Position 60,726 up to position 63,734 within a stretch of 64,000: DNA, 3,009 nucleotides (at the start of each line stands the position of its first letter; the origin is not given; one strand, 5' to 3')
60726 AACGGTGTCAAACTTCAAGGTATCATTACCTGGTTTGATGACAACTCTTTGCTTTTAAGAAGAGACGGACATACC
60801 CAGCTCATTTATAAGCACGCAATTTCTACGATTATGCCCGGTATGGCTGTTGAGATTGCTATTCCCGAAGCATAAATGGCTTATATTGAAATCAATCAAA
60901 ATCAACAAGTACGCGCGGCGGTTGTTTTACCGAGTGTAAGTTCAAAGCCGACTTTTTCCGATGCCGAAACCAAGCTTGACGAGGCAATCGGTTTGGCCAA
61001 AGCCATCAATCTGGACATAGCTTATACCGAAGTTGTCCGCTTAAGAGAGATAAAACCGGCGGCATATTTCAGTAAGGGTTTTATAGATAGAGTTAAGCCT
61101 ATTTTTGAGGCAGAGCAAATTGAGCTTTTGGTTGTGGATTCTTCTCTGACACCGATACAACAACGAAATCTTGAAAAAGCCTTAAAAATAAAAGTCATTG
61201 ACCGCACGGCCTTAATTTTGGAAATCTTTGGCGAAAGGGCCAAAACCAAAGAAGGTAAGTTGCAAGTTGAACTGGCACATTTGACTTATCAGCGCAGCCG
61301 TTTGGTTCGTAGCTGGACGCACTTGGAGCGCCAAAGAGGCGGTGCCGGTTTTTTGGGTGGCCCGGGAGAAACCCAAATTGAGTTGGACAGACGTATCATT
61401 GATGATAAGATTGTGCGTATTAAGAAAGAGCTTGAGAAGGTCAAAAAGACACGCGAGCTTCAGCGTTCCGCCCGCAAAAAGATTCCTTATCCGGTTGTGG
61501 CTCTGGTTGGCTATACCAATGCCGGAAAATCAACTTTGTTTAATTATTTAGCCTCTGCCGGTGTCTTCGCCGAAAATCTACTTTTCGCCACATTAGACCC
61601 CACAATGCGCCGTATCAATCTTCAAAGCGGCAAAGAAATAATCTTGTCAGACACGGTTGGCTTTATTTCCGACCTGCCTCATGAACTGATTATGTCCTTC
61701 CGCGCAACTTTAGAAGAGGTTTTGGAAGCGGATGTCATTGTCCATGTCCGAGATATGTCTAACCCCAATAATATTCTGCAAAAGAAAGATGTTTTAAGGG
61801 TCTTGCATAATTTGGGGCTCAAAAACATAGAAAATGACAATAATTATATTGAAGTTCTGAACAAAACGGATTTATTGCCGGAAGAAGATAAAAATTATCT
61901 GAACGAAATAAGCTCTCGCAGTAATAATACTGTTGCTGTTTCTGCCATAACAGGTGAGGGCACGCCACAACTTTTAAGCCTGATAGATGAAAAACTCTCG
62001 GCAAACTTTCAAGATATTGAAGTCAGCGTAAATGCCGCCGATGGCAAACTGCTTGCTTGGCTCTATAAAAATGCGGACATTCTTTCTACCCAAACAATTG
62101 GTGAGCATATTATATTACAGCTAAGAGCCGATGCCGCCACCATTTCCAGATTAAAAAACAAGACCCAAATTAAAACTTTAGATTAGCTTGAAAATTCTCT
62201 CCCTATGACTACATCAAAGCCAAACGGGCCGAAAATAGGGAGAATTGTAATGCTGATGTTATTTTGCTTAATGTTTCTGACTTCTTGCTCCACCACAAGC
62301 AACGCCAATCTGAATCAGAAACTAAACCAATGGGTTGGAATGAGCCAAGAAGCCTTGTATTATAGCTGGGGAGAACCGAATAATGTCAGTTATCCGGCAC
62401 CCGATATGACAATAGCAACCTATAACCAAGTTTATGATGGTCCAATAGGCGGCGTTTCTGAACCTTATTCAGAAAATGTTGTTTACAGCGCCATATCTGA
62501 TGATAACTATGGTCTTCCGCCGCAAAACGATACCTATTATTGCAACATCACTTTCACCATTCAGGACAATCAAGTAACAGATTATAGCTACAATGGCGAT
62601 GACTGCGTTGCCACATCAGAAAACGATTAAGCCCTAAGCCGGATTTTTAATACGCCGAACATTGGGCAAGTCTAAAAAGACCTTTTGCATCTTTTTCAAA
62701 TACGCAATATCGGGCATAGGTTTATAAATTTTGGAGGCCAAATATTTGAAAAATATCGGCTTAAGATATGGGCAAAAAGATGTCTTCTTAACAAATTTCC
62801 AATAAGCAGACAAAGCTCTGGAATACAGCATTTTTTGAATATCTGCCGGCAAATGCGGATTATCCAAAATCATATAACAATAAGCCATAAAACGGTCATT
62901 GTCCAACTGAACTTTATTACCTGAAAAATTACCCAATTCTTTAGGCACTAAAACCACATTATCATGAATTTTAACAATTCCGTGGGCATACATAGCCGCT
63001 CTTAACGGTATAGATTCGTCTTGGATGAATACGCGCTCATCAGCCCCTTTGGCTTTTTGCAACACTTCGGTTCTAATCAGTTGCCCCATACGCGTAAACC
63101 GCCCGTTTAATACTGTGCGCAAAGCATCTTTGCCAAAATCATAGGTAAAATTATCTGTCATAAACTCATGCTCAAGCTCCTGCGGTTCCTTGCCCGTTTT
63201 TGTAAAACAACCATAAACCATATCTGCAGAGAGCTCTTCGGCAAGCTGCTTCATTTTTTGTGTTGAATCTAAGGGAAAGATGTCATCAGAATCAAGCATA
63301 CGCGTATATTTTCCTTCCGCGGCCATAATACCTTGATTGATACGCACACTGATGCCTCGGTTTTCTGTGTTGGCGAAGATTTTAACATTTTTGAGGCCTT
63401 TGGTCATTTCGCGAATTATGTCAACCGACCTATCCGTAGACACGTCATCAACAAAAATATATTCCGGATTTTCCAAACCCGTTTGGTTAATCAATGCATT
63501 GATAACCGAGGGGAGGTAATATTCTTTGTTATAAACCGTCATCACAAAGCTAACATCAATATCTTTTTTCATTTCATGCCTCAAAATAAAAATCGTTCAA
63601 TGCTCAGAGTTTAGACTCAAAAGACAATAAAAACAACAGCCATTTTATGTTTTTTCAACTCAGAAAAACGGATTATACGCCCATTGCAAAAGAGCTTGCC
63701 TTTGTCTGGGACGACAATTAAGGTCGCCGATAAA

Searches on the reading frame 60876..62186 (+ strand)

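Call 45: search_protein_families(library=pfam, proteins=[window:60876-62186:+], max_evalue=0.0001)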
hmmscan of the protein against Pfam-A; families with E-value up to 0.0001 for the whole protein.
window:60876-62186:+ (436 aa): 6 families
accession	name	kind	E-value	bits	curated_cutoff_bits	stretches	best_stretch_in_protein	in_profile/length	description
PF16360.10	GTP-bdg_M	-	7.2e-32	110.2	29.5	1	121-200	1-79/79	GTP-binding GTPase Middle Region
PF13167.11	GTP-bdg_N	-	1.6e-24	86.7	25.4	1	32-118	2-88/89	GTP-binding GTPase N-terminal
PF01926.29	MMR_HSR1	-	1.4e-19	70.7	21.9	1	208-330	2-113/113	50S ribosome-binding GTPase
PF19275.4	HflX_C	-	2.6e-11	43.9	26.4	1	346-402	6-62/102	HflX C-terminal domain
PF02421.24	FeoB_N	-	2.8e-06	27.4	27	1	208-367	3-153/156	Ferrous iron transport protein B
PF03193.22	RsgA_GTPase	-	7.9e-06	26.2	30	0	323-375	55-109/174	RsgA GTPase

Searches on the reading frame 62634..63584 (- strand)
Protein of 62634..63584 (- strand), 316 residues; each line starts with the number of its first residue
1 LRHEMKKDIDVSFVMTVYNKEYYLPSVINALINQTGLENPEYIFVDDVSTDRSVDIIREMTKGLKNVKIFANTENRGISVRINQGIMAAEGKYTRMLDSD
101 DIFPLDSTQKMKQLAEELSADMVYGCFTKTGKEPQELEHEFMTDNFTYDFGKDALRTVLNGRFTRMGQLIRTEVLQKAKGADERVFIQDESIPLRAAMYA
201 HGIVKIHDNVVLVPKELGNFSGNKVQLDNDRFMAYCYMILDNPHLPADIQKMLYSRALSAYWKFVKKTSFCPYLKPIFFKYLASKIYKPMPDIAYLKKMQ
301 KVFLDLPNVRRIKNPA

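Call 45: search_protein_families(library=pfam, proteins=[window:62634-63584:-], max_evalue=0.0001)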
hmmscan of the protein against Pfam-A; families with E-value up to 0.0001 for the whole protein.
window:62634-63584:- (316 aa): 3 families
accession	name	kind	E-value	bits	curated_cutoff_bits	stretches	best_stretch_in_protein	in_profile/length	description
PF00535.33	Glycos_transf_2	-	4.6e-28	98.7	23.3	1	12-176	1-165/168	Glycosyl transferase family 2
PF13641.12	Glyco_tranf_2_3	-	1.4e-06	29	27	1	11-194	3-192/230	Glycosyltransferase like family 2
PF10111.15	Glyco_tranf_2_2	-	4.3e-06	26.9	27.3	1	14-125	3-122/276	Glycosyltransferase like family 2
